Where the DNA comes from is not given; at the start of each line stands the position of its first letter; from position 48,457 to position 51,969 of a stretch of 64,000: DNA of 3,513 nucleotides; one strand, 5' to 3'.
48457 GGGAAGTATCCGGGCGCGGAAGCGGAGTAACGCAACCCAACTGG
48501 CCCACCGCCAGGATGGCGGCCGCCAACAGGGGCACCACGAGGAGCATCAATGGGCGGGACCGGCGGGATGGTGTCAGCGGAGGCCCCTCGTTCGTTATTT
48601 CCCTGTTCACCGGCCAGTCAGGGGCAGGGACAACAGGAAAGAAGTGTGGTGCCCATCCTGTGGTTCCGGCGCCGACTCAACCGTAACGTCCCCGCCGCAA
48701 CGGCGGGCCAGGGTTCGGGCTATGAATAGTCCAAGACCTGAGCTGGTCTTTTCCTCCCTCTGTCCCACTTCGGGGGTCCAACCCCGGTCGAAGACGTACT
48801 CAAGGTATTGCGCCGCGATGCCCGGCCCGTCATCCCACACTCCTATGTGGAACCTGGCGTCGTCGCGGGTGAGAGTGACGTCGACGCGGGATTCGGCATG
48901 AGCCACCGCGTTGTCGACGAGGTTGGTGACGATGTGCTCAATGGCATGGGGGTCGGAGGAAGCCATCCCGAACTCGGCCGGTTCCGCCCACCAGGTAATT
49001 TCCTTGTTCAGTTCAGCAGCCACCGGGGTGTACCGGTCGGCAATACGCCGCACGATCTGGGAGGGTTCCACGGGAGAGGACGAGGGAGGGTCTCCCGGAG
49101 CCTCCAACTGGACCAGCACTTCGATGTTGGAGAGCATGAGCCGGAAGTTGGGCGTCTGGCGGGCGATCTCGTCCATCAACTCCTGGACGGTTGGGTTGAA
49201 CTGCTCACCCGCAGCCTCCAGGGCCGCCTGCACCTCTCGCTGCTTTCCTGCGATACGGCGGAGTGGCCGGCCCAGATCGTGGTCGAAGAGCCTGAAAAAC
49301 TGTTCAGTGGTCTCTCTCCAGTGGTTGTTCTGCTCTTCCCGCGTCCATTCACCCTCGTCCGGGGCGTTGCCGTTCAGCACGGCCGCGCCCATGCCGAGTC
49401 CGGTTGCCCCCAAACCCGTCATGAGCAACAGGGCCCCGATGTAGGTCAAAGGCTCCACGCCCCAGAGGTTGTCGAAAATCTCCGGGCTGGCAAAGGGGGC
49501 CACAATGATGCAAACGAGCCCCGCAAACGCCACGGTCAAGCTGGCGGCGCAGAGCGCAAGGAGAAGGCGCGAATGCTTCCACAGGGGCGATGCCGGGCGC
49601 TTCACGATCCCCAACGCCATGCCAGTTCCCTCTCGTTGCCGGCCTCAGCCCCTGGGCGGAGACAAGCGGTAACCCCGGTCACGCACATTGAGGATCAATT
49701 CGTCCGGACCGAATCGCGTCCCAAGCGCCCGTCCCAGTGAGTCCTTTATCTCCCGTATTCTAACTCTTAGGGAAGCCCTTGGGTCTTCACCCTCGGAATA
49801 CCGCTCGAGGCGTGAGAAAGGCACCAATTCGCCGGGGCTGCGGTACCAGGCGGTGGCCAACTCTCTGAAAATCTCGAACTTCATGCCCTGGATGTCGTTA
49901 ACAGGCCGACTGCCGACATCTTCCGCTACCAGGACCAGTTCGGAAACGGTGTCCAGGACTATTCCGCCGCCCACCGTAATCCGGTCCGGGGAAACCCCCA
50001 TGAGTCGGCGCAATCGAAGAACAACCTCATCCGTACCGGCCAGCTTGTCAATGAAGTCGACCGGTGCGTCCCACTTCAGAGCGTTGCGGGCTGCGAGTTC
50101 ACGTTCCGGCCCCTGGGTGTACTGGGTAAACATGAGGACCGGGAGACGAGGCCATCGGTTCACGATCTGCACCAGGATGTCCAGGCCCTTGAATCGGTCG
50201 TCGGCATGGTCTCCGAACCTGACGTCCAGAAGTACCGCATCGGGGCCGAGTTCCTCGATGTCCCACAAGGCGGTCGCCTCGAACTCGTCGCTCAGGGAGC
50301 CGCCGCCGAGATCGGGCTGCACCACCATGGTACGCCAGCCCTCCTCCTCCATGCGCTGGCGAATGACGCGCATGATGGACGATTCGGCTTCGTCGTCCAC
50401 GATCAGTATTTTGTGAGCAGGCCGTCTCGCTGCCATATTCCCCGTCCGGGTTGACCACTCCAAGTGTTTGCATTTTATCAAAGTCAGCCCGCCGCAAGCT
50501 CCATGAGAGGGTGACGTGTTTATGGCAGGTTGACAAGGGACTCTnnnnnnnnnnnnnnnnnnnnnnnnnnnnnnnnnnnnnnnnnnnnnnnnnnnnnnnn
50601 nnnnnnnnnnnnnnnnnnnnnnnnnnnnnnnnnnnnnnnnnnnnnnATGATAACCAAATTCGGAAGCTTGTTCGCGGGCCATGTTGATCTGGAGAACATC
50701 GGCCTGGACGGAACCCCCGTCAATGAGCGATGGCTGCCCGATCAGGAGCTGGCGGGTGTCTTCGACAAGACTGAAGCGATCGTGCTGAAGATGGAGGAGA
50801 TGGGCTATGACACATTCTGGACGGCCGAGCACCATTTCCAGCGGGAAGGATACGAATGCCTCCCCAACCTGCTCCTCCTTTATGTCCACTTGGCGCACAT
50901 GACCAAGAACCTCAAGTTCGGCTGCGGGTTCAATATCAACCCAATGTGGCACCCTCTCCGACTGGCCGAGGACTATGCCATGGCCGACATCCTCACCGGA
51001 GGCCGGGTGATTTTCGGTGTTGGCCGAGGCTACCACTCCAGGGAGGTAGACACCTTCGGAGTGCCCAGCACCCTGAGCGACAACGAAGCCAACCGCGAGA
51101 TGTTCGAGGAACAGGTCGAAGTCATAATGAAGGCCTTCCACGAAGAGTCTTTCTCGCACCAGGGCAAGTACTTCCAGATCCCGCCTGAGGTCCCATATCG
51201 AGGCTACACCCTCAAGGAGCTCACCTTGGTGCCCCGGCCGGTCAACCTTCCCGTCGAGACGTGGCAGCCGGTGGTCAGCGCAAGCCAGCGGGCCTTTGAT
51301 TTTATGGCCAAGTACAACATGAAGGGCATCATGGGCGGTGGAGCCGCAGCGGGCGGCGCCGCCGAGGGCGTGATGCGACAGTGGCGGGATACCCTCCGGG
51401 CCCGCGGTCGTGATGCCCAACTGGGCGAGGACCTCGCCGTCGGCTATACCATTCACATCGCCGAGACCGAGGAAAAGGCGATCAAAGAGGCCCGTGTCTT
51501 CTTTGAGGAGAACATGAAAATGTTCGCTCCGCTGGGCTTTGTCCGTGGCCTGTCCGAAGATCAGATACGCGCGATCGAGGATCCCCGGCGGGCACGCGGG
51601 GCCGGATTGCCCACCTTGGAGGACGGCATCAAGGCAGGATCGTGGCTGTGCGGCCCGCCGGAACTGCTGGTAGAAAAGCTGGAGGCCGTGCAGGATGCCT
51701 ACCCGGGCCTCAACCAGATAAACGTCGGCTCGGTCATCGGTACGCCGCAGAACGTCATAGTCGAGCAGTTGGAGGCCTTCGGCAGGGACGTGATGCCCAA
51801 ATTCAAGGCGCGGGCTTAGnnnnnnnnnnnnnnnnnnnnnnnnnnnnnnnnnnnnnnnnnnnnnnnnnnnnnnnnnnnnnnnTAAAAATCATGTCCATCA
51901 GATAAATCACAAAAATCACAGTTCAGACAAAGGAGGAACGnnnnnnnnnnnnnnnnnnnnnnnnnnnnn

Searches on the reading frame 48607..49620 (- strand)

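Call 76: search_protein_families(library=pfam, proteins=[window:48607-49620:-], max_evalue=0.001)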
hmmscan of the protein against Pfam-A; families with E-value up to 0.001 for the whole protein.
window:48607-49620:- (337 aa): 3 families
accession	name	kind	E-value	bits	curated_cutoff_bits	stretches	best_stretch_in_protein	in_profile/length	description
PF02518.31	HATPase_c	-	9e-22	78.1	26.4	1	223-335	2-110/111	Histidine kinase-, DNA gyrase B-, and HSP90-like ATPase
PF13581.12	HATPase_c_2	-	1e-06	29.2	27.4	1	215-308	20-112/127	Histidine kinase-like ATPase domain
PF13589.12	HATPase_c_3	-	0.00013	22.5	25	1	227-317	3-93/137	Histidine kinase-, DNA gyrase B-, and HSP90-like ATPase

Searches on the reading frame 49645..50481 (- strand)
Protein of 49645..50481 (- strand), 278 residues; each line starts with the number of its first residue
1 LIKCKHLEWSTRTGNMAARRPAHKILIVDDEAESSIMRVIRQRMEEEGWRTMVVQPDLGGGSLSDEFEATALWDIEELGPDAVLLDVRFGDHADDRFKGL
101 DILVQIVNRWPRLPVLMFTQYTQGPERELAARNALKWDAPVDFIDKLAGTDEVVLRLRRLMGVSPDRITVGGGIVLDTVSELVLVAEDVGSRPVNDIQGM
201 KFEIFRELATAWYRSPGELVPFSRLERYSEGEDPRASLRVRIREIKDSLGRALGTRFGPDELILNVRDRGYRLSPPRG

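Call 76: search_protein_families(library=pfam, proteins=[window:49645-50481:-], max_evalue=0.001)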
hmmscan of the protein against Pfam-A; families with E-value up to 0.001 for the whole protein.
window:49645-50481:- (278 aa): 1 family
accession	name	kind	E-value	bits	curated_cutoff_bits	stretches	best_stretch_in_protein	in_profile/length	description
PF00072.30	Response_reg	-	1.8e-06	28.5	30.2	1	25-154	1-107/111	Response regulator receiver domain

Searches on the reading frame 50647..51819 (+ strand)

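Call 76: search_protein_families(library=pfam, proteins=[window:50647-51819:+], max_evalue=0.001)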
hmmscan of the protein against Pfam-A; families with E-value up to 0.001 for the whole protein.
window:50647-51819:+ (390 aa): 1 family
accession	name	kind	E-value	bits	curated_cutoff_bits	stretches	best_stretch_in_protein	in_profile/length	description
PF00296.26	Bac_luciferase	-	8.9e-45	153.8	27.9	1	37-351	20-310/314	Luciferase-like monooxygenase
